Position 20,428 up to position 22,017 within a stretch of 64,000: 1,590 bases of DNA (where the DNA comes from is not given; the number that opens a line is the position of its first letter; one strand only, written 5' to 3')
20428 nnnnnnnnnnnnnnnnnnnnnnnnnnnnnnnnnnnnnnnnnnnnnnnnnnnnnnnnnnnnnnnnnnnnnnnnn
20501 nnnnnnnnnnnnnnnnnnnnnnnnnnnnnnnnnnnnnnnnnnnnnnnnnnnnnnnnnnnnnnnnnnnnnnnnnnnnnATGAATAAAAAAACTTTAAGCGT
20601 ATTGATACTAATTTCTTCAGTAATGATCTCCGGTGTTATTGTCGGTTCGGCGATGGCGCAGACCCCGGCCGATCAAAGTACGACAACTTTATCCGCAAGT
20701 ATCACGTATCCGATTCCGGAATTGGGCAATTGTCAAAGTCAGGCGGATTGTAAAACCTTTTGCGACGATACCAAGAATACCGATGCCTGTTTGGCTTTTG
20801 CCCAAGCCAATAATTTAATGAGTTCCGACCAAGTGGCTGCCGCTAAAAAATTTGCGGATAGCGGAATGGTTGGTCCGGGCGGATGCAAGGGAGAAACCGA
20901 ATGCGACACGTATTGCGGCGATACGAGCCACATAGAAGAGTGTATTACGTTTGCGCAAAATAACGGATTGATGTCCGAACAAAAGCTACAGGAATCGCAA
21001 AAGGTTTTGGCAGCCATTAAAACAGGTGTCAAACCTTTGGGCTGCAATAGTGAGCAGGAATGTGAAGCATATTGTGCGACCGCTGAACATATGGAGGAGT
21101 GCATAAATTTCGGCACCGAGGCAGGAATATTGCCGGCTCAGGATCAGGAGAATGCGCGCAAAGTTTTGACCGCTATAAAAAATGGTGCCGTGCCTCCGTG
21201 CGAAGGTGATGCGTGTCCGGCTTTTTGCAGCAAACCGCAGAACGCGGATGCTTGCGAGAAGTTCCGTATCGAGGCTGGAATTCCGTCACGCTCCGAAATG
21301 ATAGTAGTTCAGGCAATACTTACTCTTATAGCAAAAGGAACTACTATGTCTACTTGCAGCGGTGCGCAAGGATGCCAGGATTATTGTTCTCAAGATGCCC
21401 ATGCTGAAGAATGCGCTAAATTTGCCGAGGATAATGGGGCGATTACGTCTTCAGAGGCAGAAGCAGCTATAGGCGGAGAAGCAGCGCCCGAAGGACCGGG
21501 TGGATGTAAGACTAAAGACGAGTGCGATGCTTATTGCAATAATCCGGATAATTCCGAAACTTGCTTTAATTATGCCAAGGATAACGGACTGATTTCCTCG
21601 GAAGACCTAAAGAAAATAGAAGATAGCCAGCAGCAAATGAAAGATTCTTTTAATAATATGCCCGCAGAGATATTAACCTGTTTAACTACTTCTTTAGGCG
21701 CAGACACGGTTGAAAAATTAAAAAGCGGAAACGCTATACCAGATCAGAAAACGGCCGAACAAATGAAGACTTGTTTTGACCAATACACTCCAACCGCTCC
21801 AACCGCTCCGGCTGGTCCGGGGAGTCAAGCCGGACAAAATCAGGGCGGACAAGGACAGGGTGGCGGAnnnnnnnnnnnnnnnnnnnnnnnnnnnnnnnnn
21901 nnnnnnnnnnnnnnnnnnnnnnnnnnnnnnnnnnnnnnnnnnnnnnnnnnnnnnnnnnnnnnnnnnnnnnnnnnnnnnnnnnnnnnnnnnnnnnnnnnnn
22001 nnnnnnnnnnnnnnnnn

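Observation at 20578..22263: Secreted protein built from a repeated four-Cys module that I do not recognise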

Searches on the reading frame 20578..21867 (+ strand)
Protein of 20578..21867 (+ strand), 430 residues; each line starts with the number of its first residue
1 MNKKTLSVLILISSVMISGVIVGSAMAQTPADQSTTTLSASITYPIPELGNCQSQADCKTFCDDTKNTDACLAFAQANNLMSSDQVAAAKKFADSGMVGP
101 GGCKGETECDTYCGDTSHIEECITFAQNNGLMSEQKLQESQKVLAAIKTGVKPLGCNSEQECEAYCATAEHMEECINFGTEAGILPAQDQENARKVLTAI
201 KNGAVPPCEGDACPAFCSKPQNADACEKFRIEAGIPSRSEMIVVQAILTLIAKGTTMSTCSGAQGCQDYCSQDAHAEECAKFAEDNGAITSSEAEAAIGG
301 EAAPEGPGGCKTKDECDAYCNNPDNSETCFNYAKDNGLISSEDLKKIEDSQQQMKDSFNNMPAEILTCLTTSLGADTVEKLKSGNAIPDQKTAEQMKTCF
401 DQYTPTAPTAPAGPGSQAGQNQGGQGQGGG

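Call 6: find_homologous_proteins(query=window:20578-21867:+, max_evalue=0.001)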
Query window:20578-21867:+ (430 aa): 1435 proteins with E <= 0.001 among 8000 candidates; the best 120 are listed.
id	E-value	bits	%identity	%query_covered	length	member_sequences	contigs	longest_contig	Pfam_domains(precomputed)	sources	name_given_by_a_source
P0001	3.4e-284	960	100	100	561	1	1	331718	-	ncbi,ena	-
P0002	6.6e-242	821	89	90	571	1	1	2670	-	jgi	jgi:hypothetical protein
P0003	7.7e-195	666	71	93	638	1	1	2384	-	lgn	-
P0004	1.0e-188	646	70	96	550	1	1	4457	-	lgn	-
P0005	9.3e-188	642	70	94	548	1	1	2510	-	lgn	-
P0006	3.0e-164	565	49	93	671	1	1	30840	-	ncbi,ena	-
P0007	7.0e-146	505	50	94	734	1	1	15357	-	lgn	-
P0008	4.4e-145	502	49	100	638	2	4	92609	-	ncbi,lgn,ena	-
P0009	4.5e-143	495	50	93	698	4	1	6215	-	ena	-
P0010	1.9e-141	490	54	98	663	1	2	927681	-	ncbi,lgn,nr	ncbi:MAG: hypothetical protein PHD51_00765 [Patescibacteria group bacterium]|nr:hypothetical protein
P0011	1.8e-138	480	52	94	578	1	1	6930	-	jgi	jgi:hypothetical protein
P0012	1.5e-136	474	52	94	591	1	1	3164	-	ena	-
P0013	1.3e-135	471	36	83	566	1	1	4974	-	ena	-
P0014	2.5e-135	470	42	92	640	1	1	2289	-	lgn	-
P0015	6.9e-135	468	48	100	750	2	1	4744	-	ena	-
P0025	4.2e-127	443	41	80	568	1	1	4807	PF25052.2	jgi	jgi:hypothetical protein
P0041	3.5e-123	430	33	82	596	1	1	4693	PF07648.21,PF00050.27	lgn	-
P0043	7.5e-123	429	44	90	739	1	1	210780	-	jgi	jgi:hypothetical protein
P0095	8.0e-117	409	37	81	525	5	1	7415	PF21299.3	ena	-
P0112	5.8e-116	406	43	97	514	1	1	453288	-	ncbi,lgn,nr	ncbi:MAG: proline-rich domain-containing protein [bacterium]|nr:proline-rich domain-containing prote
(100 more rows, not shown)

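Call 11: find_encoding_contigs(protein=P0010, flank=6000, max_places=2)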
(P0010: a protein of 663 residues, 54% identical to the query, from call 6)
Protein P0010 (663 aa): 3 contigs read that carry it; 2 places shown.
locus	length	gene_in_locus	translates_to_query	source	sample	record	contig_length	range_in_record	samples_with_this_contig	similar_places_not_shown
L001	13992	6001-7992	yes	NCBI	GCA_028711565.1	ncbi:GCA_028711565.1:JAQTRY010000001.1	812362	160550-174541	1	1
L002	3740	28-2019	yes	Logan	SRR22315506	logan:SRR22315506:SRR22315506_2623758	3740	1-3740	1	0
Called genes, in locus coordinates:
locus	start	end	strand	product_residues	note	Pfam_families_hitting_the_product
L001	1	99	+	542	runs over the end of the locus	PF03023:MurJ, PF13440:Polysacc_synt_3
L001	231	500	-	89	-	-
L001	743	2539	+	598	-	PF00009:GTP_EFTU, PF01926:MMR_HSR1 (weak), PF03144:GTP_EFTU_D2, PF22042:EF-G_D2 (weak), PF00679:EFG_C, PF06421:LepA_C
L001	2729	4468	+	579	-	PF01368:DHH, PF02272:DHHA1, PF17768:RecJ_OB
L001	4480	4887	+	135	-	PF00075:RNase_H, PF13456:RVT_3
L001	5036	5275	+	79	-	PF01541:GIY-YIG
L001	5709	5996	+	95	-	-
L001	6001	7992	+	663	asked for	-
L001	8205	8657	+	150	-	PF00293:NUDIX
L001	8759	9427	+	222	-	-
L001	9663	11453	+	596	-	PF00009:GTP_EFTU, PF01926:MMR_HSR1 (weak), PF22042:EF-G_D2 (weak), PF03144:GTP_EFTU_D2, PF00679:EFG_C, PF21018:BipA_C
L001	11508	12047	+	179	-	PF02677:QueH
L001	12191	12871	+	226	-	-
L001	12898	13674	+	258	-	PF03372:Exo_endo_phos, PF14529:Exo_endo_phos_2 (faint)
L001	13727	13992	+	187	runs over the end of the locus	PF27226:AF_1845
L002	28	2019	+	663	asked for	-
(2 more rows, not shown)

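Call 12: find_encoding_contigs(protein=P0112, flank=6000, max_places=2)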
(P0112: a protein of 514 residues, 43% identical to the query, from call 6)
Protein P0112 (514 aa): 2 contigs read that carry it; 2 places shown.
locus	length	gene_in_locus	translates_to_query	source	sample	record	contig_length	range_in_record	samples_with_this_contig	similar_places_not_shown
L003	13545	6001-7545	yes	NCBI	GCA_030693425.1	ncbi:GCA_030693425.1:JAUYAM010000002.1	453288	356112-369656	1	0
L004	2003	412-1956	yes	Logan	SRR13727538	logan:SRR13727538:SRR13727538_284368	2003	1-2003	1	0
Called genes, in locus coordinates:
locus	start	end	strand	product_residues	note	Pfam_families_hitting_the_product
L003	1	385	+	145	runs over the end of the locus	-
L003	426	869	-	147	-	PF00293:NUDIX, PF14815:NUDIX_4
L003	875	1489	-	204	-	-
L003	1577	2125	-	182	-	PF13238:AAA_18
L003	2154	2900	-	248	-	PF00528:BPD_transp_1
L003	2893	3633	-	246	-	PF00005:ABC_tran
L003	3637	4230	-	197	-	PF09084:NMT1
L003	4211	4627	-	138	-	PF09084:NMT1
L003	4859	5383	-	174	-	-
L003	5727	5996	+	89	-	-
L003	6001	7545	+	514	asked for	-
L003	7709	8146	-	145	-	PF23477:zf_Tbcl_2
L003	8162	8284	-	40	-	-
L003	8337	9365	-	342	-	-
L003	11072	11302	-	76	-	-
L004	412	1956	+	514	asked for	-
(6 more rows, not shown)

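Call 13: find_encoding_contigs(protein=P0043, flank=6000, max_places=2)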
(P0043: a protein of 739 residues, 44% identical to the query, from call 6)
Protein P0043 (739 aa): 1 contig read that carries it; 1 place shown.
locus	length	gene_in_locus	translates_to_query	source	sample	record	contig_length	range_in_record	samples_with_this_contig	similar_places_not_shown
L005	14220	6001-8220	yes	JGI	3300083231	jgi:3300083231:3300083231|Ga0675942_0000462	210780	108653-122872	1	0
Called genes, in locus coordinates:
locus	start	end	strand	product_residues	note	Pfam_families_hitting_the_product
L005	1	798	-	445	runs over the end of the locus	PF02397:Bac_transf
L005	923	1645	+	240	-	PF13098:Thioredoxin_2 (faint), PF13462:Thioredoxin_4, PF01323:DSBA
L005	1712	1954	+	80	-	PF00462:Glutaredoxin, PF13417:GST_N_3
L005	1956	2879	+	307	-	PF00070:Pyr_redox (faint), PF01266:DAO (faint), PF01946:Thi4 (faint), PF03486:HI0933_like (faint), PF07992:Pyr_redox_2, PF12831:FAD_oxidored (faint), PF13738:Pyr_redox_3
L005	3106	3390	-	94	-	-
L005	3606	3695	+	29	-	-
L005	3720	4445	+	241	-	PF09312:SurA_N (weak), PF13624:SurA_N_3 (weak)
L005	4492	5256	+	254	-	-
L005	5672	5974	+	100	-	-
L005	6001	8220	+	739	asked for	-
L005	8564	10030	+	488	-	PF01743:PolyA_pol, PF12627:PolyA_pol_RNAbd, PF01966:HD, PF13735:tRNA_NucTran2_2 (weak)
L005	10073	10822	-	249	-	PF01066:CDP-OH_P_transf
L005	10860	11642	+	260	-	PF02353:CMAS (weak), PF01209:Ubie_methyltran, PF05175:MTS, PF13489:Methyltransf_23, PF13649:Methyltransf_25, PF13847:Methyltransf_31, PF08241:Methyltransf_11, PF08242:Methyltransf_12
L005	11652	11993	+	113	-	PF01588:tRNA_bind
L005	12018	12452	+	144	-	PF00692:dUTPase, PF22769:DCD (weak)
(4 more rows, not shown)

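Call 23: search_protein_families(library=pfam, proteins=[P0025, P0095, P0041], max_evalue=0.01)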
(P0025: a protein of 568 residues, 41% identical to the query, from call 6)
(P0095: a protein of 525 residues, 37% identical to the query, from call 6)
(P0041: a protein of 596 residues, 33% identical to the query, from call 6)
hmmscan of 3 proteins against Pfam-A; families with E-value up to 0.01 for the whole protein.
P0025 (568 aa): 1 family
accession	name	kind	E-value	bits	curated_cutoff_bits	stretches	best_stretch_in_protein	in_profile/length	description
PF25052.1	AtDEF-like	-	7.1e-06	26.7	25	0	17-76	7-69/79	Defensin-like family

P0095 (525 aa): 2 families
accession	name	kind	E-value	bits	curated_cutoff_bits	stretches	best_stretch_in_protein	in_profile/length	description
PF21299.2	ADAM10_Cys-rich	-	7.5e-07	30.2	28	0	152-173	2-23/56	ADAM10, cysteine-rich domain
PF08059.18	SEP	-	0.00023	22.2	27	0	341-366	20-48/75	SEP domain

P0041 (596 aa): 3 families
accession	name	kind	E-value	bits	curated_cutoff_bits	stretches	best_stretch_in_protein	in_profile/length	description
PF07648.20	Kazal_2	-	2.1e-08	34.5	22.8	1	508-547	4-48/48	Kazal-type serine protease inhibitor domain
PF00050.26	Kazal_1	-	7.9e-08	32.6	21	1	503-547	7-49/49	Kazal-type serine protease inhibitor domain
PF21287.3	Kazal_CFAI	-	0.00067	20.4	27.7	1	510-533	7-30/46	Complement factor I, KAZAL domain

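Call 36: find_encoding_contigs(protein=P0001, flank=10000, max_places=2)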
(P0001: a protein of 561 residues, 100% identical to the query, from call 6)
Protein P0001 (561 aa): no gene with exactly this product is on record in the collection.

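Call 46: find_encoding_contigs(protein=P0002, flank=3000, max_places=2)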
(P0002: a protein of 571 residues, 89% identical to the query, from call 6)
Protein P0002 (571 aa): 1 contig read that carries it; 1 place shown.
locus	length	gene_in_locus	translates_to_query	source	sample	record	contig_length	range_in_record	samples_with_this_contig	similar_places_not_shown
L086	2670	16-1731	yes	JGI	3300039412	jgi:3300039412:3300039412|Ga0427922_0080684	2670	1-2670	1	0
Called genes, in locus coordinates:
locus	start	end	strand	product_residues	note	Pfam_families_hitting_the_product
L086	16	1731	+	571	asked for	-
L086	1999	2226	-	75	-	-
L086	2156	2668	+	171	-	?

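Call 72: list_cluster_members(proteins=[P0001, P0264])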
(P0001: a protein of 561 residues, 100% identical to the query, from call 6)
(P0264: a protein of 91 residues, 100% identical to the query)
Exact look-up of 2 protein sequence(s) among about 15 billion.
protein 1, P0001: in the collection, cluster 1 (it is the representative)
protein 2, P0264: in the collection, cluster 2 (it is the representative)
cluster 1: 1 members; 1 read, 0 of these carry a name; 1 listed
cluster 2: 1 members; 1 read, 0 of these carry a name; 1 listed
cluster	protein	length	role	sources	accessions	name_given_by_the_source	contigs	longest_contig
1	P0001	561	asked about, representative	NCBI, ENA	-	-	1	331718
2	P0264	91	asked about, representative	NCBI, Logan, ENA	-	-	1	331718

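Call 73: search_protein_families(library=phrogs, proteins=[window:20578-21867:+], max_evalue=0.01)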
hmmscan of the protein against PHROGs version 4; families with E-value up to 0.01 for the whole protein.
window:20578-21867:+ (430 aa): 1 family
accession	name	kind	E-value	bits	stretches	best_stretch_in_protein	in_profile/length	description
phrog_23735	-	unknown function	0.0022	19.6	0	57-99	26-68/81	-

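Call 74: search_protein_families(library=padloc, proteins=[window:20578-21867:+], max_evalue=0.01)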
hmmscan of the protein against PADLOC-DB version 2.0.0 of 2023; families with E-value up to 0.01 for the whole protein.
window:20578-21867:+ (430 aa): 0 families
